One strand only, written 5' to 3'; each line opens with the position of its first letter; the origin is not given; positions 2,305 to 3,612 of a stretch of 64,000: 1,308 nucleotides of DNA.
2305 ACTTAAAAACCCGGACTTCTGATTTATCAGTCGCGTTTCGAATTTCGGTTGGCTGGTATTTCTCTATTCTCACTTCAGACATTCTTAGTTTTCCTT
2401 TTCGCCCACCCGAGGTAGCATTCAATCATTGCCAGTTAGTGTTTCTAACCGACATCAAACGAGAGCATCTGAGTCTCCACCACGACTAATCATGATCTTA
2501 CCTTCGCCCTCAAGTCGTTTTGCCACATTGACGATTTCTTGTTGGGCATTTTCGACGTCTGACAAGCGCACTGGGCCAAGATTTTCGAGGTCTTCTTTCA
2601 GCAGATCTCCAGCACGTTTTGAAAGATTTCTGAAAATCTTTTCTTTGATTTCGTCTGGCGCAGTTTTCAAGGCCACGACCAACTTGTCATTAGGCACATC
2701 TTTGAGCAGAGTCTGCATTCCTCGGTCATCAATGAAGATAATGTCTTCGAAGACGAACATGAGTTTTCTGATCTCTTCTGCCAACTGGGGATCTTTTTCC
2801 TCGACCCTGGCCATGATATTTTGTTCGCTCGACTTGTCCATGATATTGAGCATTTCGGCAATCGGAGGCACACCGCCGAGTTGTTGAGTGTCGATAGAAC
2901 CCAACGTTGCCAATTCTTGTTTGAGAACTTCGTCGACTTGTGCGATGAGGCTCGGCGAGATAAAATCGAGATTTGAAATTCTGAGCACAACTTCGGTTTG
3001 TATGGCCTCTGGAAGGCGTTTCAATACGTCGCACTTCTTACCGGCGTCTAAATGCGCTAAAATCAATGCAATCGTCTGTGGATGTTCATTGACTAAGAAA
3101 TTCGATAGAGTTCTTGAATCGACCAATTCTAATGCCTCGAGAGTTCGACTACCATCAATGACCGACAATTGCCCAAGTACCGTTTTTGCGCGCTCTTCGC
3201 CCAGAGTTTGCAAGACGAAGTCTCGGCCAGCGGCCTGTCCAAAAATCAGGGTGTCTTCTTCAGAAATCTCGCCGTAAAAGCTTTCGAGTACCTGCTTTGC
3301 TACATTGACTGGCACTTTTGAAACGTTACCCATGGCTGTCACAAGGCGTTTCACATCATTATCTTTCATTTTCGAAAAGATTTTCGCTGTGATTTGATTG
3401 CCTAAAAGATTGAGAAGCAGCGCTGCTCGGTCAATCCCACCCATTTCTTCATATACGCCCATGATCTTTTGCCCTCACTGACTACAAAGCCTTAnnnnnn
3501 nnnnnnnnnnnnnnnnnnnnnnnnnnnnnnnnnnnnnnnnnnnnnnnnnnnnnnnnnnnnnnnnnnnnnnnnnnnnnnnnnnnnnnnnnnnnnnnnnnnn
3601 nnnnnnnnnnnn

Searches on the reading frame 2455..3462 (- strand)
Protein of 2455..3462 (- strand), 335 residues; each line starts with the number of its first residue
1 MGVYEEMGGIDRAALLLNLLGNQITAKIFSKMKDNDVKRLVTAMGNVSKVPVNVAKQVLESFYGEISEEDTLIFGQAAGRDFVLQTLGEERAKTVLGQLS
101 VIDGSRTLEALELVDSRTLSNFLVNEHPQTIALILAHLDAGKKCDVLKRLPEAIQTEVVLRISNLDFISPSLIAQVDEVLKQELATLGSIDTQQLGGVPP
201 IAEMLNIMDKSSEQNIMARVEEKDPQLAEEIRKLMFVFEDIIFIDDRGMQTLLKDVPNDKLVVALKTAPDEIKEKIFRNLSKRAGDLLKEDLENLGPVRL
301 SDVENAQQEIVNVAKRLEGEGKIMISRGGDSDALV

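Call 41: find_encoding_contigs(protein=window:2455-3462:-, flank=10000, max_places=3)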
Protein window:2455-3462:- (335 aa): 2 contigs read that carry it; 2 places shown.
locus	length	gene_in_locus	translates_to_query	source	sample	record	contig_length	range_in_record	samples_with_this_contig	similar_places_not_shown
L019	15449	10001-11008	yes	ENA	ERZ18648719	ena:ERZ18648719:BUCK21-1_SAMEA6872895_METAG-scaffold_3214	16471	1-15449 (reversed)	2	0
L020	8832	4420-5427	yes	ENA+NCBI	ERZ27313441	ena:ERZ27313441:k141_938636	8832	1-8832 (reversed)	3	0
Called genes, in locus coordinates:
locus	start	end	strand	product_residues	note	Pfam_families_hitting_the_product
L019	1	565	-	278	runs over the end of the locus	PF02470:MlaD, PF28544:Helical_needle (faint)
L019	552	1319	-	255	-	PF00005:ABC_tran, PF13304:AAA_21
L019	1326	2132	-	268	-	PF02405:MlaE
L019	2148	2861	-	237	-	-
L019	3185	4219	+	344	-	-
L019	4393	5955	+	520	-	-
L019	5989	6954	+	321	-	PF00158:Sigma54_activat, PF14532:Sigma54_activ_2, PF07724:AAA_2 (weak), PF07728:AAA_5, PF25601:AAA_lid_14, PF18024:HTH_50 (faint), PF02954:HTH_8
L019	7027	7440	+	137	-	PF00460:Flg_bb_rod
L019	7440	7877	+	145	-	PF00460:Flg_bb_rod, PF06429:Flg_bbr_C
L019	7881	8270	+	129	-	PF02049:FliE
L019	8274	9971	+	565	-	PF01514:YscJ_FliF, PF08345:YscJ_FliF_C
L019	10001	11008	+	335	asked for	PF03448:MgtE_N (faint), PF14842:FliG_N, PF14841:FliG_M, PF01706:FliG_C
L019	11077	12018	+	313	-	PF02108:FliH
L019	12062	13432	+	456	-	PF00006:ATP-synt_ab, PF18269:T3SS_ATPase_C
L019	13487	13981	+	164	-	PF02050:FliJ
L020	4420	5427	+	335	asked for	PF03448:MgtE_N (faint), PF14842:FliG_N, PF14841:FliG_M, PF01706:FliG_C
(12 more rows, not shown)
